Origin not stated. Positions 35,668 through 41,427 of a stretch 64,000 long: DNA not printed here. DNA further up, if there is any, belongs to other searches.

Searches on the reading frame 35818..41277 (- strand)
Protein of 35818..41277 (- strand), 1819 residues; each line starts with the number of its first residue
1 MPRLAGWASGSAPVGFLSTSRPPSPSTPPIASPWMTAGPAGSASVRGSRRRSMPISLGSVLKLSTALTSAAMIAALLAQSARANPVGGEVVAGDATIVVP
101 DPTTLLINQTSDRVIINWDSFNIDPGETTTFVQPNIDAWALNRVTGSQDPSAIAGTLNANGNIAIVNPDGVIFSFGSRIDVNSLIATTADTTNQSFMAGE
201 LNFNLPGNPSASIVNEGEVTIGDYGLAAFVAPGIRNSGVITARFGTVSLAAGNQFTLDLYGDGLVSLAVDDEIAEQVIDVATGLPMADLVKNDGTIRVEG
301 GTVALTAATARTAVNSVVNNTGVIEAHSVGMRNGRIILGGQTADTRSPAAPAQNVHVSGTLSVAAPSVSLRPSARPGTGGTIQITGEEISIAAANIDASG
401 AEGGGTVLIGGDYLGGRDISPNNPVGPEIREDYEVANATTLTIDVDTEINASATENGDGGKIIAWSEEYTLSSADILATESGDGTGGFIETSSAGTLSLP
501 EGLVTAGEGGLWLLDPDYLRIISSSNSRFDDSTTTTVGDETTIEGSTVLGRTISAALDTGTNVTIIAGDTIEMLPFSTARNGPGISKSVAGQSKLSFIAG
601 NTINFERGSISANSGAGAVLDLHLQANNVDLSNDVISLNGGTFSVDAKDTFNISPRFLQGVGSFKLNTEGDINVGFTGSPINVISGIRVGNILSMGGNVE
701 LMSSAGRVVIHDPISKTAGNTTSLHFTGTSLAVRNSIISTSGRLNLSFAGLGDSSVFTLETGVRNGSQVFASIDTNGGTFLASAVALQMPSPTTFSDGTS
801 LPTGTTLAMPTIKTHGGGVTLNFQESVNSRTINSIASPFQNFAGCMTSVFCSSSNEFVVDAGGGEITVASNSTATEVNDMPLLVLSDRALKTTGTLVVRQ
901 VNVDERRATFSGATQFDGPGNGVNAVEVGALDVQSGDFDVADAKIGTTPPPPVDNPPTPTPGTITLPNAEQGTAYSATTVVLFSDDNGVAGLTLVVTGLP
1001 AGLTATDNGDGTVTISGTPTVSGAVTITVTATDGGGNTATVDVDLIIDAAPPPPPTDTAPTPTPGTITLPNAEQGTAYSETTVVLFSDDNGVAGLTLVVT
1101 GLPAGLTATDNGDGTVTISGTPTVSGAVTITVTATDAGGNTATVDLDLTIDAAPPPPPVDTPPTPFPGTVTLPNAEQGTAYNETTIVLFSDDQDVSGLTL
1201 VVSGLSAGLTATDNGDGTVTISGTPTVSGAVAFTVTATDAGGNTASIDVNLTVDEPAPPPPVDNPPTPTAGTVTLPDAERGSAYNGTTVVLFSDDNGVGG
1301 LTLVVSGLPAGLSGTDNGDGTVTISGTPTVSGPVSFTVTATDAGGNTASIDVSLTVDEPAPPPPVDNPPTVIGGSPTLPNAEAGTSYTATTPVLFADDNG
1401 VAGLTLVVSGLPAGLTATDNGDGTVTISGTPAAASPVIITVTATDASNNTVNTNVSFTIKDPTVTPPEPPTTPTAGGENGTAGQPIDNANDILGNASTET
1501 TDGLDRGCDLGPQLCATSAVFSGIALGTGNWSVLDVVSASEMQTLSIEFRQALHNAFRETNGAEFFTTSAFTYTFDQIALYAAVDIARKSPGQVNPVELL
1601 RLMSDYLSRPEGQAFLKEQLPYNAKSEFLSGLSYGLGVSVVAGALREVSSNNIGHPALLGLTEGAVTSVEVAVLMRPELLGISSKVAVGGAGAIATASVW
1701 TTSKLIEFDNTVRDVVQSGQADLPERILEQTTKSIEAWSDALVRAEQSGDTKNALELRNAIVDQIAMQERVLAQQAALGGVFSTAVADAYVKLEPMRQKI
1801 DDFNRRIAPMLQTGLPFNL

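Call 79: search_protein_families(library=pfam, max_evalue=0.001, proteins=[window:35818-41277:-])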
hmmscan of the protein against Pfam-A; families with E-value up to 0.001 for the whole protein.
window:35818-41277:- (1819 aa): 7 families
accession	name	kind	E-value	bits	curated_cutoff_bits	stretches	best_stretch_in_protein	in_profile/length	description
PF05860.19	TPS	-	9.8e-29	101.4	33.5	1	95-342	15-241/252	TPS secretion domain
PF05345.18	He_PIG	-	1.5e-27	96.3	24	4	959-1044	4-92/96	Putative Ig domain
PF17892.7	Cadherin_5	-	4.8e-24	84.5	26.5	4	1170-1253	11-97/98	Cadherin-like domain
PF00630.25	Filamin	-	7.3e-16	59.2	26.9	0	1329-1444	18-83/93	Filamin/ABP280 repeat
PF17963.7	Big_9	-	5.5e-09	37.2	23.6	2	1182-1252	17-89/89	Bacterial Ig domain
PF20164.4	GspA_SrpA_N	-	1.6e-05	25.7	27.4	0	1022-1049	86-113/117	GspA/SrpA SigLec-like domain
PF21602.3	GldM_3rd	-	0.00048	20.8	25.2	0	1412-1460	37-82/82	GldM third domain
